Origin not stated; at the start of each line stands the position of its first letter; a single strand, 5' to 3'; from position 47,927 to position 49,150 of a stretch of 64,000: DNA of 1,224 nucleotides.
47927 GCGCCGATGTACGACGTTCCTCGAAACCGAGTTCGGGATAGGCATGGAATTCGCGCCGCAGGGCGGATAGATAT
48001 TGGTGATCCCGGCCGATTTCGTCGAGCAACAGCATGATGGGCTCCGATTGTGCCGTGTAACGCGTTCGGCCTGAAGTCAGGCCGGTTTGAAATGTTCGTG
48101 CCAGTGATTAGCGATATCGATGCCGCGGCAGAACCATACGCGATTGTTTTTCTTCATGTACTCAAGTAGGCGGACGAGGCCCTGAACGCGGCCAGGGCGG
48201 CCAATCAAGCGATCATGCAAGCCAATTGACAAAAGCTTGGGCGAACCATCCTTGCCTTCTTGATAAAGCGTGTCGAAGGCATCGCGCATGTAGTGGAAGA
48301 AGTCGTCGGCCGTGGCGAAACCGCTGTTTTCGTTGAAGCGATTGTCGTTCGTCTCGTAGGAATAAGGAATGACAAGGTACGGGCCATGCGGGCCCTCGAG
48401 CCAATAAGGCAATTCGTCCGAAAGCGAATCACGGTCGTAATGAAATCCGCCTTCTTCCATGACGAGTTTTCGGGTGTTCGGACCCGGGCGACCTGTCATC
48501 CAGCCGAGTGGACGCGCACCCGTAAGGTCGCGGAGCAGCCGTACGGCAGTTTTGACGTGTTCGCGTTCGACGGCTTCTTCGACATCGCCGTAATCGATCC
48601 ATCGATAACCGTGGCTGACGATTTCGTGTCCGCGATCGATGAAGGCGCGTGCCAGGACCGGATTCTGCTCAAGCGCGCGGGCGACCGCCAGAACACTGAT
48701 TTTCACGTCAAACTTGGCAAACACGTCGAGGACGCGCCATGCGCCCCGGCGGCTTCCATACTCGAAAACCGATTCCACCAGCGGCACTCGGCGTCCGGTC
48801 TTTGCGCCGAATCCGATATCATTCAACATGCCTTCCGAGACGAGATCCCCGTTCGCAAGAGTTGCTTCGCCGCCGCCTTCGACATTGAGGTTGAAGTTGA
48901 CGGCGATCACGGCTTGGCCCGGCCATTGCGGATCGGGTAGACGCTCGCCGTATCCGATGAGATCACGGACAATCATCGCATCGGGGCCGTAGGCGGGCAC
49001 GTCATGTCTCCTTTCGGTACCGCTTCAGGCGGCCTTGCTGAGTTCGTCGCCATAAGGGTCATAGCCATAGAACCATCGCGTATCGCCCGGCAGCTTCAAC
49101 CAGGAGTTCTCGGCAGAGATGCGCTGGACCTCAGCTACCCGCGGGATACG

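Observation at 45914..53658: Second, unassigned N-heterocycle module: NicC-like oxygenase, PuuE-like and M20 hydrolases, opposite a THI5-like importer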

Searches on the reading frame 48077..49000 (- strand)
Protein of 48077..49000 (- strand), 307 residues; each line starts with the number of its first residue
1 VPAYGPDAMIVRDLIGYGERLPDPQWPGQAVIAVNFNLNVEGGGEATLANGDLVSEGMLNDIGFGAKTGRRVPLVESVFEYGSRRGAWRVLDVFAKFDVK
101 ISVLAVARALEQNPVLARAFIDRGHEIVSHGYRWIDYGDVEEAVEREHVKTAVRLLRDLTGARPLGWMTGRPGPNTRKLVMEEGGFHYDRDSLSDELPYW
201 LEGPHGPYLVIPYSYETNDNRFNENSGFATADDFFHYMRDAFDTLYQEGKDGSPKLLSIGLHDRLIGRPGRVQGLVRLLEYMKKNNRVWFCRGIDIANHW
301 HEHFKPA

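Call 3: search_protein_families(library=pfam, proteins=[window:48077-49000:-])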
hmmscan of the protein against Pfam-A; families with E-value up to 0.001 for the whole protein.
window:48077-49000:- (307 aa): 1 family
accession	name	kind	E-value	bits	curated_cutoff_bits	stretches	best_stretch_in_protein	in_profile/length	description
PF01522.26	Polysacc_deac_1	-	1.2e-11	45.1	23.1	1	74-166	8-100/124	Polysaccharide deacetylase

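Call 4: search_protein_families(library=ncbifam, proteins=[window:48077-49000:-])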
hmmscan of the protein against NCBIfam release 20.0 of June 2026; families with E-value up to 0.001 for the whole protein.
window:48077-49000:- (307 aa): 5 families
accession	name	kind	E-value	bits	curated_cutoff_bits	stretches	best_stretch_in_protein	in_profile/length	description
TIGR03212.1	uraD_N-term-dom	equivalog_domain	1.8e-113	378.5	424.6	1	12-304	3-295/297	allantoinase PuuE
TIGR03006.1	pepcterm_polyde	equivalog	7.1e-08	31.9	276.2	1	85-167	34-116/272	XrtA system polysaccharide deacetylase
TIGR02764.1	spore_ybaN_pdaB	equivalog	1.5e-06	28.2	237.4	1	88-163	22-97/191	polysaccharide deacetylase family sporulation protein PdaB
TIGR04243.1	nodulat_NodB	equivalog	0.00019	21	240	1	89-162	19-92/197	chitooligosaccharide deacetylase NodB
NF045821.1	PgAcgDacpgdA1_Bac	equivalog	0.00076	18.4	400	0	89-164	105-180/282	peptidoglycan-N-acetylglucosamine deacetylase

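Call 7: search_solved_structures(query=window:48077-49000:-, max_evalue=0.00001)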
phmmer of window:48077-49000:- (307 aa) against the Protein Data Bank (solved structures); distinct sequences matched with E-value up to 0.00001: 5.
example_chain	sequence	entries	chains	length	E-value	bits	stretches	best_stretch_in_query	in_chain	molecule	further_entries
3cl6_A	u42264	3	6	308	2.1e-107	362.5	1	11-302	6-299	Puue allantoinase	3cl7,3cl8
1z7a_A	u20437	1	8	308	5.6e-103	347.9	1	11-303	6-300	conserved hypothetical protein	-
3s6o_A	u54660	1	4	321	2.4e-94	319.6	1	9-304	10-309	Polysaccharide deacetylase family protein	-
3qbu_A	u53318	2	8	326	3.3e-10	43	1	41-219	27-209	Putative uncharacterized protein | peptidoglycan deacetylase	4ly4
3rxz_A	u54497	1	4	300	5e-10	42.5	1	80-299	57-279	Polysaccharide deacetylase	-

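Call 24: search_solved_structures(query=window:48077-49000:-, max_evalue=1e-60, show_alignments=3)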
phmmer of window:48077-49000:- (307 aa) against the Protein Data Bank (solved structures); distinct sequences matched with E-value up to 1e-60: 3.
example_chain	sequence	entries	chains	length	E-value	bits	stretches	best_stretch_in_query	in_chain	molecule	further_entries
3cl6_A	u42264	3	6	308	2.1e-107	362.5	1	11-302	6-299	Puue allantoinase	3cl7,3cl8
1z7a_A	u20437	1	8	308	5.6e-103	347.9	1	11-303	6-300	conserved hypothetical protein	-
3s6o_A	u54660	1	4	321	2.4e-94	319.6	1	9-304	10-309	Polysaccharide deacetylase family protein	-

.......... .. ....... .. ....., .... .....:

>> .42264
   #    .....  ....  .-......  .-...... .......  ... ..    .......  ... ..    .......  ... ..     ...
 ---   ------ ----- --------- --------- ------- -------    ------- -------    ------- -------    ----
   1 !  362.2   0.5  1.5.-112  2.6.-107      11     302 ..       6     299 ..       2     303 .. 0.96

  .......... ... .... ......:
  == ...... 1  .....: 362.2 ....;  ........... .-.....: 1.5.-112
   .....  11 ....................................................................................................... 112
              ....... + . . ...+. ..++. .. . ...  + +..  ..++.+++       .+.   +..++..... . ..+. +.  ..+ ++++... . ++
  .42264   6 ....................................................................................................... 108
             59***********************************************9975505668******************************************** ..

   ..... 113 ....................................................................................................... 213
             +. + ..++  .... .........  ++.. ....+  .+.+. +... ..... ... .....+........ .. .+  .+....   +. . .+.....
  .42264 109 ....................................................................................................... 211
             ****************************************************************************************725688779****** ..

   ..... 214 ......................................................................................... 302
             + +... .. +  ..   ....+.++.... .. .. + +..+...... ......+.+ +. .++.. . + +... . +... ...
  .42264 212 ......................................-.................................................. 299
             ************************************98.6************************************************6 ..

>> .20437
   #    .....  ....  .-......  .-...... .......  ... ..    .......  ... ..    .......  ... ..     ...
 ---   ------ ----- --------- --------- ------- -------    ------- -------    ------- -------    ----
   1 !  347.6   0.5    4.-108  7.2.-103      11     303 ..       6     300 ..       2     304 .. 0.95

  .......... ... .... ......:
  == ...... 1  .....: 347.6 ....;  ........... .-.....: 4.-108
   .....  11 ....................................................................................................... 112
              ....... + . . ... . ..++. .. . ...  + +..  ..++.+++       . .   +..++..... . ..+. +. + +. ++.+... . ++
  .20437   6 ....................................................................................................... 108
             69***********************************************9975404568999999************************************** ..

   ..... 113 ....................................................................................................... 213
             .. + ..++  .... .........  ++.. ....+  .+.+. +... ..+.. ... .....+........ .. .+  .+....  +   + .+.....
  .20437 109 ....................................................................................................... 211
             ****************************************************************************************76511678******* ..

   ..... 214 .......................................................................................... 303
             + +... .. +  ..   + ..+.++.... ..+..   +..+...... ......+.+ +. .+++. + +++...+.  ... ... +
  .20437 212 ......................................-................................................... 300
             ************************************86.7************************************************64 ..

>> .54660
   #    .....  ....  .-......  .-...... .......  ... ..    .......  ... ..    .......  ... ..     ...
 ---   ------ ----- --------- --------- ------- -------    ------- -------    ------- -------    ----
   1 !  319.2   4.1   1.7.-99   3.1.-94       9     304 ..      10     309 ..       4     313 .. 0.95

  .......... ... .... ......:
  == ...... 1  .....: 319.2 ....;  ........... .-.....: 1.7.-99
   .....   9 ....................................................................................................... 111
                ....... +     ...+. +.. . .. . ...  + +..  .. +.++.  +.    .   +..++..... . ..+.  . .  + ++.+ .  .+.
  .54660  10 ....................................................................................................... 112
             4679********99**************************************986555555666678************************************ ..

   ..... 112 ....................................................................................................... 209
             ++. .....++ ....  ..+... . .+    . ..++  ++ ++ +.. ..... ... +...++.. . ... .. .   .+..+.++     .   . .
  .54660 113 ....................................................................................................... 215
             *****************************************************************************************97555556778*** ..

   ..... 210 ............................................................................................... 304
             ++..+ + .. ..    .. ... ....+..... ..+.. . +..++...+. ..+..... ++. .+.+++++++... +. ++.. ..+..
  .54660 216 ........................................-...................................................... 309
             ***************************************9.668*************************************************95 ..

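Call 65: find_homologous_proteins(query=window:48077-49000:-, max_evalue=1e-40)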
Query window:48077-49000:- (307 aa): 4582 proteins with E <= 1e-40 among 7994 candidates; the best 120 are listed.
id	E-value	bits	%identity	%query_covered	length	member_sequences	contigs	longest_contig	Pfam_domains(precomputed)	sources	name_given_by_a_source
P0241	1.3e-186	638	88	100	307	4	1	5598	PF01522.27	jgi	jgi:allantoinase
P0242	4.3e-185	633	88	98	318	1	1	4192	PF01522.27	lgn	-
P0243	1.5e-181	621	86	100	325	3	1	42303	PF01522.27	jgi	jgi:peptidoglycan/xylan/chitin deacetylase (PgdA/CDA1 family)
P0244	1.0e-178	612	84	100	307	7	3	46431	PF01522.27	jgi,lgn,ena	-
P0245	1.2e-164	565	79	100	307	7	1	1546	PF01522.27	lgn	-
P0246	6.3e-164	563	77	98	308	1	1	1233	PF01522.27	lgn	-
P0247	1.5e-161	555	75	100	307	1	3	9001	PF01522.27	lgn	-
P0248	1.6e-160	552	75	100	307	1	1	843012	PF01522.27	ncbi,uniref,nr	ncbi:polysaccharide deacetylase family protein [Rhizobiaceae bacterium BDR2-2]|uniref:Chitooligosacc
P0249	4.2e-160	551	77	100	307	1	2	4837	PF01522.27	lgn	-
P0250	2.4e-158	545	75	100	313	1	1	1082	PF01522.27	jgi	jgi:peptidoglycan/xylan/chitin deacetylase (PgdA/CDA1 family)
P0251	4.8e-158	544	76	99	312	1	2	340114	PF01522.27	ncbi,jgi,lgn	jgi:putative urate catabolism protein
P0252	6.3e-158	543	77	97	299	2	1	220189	PF01522.27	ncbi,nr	ncbi:polysaccharide deacetylase family protein [Ancylobacter defluvii]|nr:polysaccharide deacetylase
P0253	1.1e-157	543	76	99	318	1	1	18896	PF01522.27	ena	-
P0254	3.0e-157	541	76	99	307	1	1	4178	PF01522.27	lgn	-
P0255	9.7e-157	539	74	100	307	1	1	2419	PF01522.27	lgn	-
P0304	1.6e-154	532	75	98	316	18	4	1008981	PF01522.27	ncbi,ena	-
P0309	2.1e-154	532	76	99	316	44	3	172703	PF01522.27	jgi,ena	jgi:allantoinase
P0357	2.4e-153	528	75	98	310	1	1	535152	PF01522.27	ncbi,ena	-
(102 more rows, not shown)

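Call 66: find_encoding_contigs(protein=P0304, flank=8000, max_places=2)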
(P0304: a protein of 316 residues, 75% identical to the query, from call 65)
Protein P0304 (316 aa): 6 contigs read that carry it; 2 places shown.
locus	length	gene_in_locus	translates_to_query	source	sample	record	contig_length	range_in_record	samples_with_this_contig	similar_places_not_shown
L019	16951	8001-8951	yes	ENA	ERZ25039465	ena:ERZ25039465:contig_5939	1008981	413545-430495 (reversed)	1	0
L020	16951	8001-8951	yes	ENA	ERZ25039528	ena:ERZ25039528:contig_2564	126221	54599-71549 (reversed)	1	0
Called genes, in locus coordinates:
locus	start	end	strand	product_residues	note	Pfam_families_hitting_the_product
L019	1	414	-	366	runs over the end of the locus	PF00005:ABC_tran, PF08402:TOBE_2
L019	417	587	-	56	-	-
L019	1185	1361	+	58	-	-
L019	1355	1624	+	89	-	-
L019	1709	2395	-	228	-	PF13416:SBP_bac_8 (weak)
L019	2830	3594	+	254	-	PF12802:MarR_2, PF01047:MarR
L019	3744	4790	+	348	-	PF04909:Amidohydro_2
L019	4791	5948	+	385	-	PF01494:FAD_binding_3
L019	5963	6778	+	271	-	-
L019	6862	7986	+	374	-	PF01266:DAO (faint), PF01494:FAD_binding_3, PF13450:NAD_binding_8 (weak), PF01593:Amino_oxidase (faint)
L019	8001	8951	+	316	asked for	PF01522:Polysacc_deac_1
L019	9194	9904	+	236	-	PF03358:FMN_red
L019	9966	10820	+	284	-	PF00941:FAD_binding_5, PF03450:CO_deh_flav_C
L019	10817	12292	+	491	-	PF01315:Ald_Xan_dh_C, PF02738:MoCoBD_1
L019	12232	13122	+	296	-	PF20256:MoCoBD_2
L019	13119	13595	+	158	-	PF00111:Fer2, PF13085:Fer2_3 (weak), PF01799:Fer2_2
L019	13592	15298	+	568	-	PF01315:Ald_Xan_dh_C, PF02738:MoCoBD_1, PF20256:MoCoBD_2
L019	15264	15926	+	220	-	PF20256:MoCoBD_2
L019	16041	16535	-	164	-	PF01381:HTH_3, PF13443:HTH_26 (weak), PF02311:AraC_binding, PF07883:Cupin_2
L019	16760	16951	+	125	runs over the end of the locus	PF07883:Cupin_2 (weak)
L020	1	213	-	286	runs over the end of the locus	PF00528:BPD_transp_1 (weak)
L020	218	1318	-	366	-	PF00005:ABC_tran, PF08402:TOBE_2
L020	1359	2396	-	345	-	PF13531:SBP_bac_11, PF01547:SBP_bac_1 (weak), PF13416:SBP_bac_8, PF13343:SBP_bac_6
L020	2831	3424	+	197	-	PF01047:MarR, PF12802:MarR_2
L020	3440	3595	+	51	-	-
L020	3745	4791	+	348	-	PF04909:Amidohydro_2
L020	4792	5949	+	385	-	PF01494:FAD_binding_3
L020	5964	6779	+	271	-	-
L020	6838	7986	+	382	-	PF01494:FAD_binding_3, PF01593:Amino_oxidase (faint), PF13450:NAD_binding_8 (weak)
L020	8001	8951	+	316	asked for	PF01522:Polysacc_deac_1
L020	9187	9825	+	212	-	PF03358:FMN_red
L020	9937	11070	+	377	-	PF00857:Isochorismatase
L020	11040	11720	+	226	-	-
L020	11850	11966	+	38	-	-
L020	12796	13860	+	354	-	PF00005:ABC_tran, PF08402:TOBE_2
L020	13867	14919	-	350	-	PF01547:SBP_bac_1, PF13416:SBP_bac_8, PF13531:SBP_bac_11, PF13343:SBP_bac_6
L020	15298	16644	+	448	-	PF00296:Bac_luciferase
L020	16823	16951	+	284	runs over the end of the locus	PF00941:FAD_binding_5, PF03450:CO_deh_flav_C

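Call 67: find_encoding_contigs(protein=P0251, flank=8000, max_places=1)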
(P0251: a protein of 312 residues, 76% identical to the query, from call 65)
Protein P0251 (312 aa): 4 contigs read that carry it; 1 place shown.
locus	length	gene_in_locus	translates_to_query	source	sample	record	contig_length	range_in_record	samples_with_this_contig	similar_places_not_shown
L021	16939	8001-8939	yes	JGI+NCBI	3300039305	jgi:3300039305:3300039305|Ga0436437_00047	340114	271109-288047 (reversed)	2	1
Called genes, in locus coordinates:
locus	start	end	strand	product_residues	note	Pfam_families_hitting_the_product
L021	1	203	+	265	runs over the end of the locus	PF12849:PBP_like_2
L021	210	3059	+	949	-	PF00672:HAMP, PF12860:PAS_7, PF00990:GGDEF, PF00563:EAL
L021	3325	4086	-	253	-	PF00528:BPD_transp_1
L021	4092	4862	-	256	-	PF00005:ABC_tran, PF13304:AAA_21 (faint)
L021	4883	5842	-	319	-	PF13379:NMT1_2 (weak), PF09084:NMT1, PF12974:Phosphonate-bd (weak)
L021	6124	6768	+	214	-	PF01047:MarR (faint), PF12802:MarR_2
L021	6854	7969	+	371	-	PF01494:FAD_binding_3, PF07992:Pyr_redox_2 (faint), PF13450:NAD_binding_8 (weak)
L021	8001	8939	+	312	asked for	PF01522:Polysacc_deac_1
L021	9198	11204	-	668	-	PF01580:FtsK_SpoIIIE (faint), PF01935:DUF87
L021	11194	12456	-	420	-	PF13289:SIR2_2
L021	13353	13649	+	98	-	PF07238:PilZ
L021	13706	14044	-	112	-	-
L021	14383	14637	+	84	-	-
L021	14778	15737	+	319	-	PF01278:Omptin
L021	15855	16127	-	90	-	-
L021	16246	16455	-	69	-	-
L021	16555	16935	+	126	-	PF07784:DUF1622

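Call 68: find_encoding_contigs(protein=P0252, flank=8000, max_places=1)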
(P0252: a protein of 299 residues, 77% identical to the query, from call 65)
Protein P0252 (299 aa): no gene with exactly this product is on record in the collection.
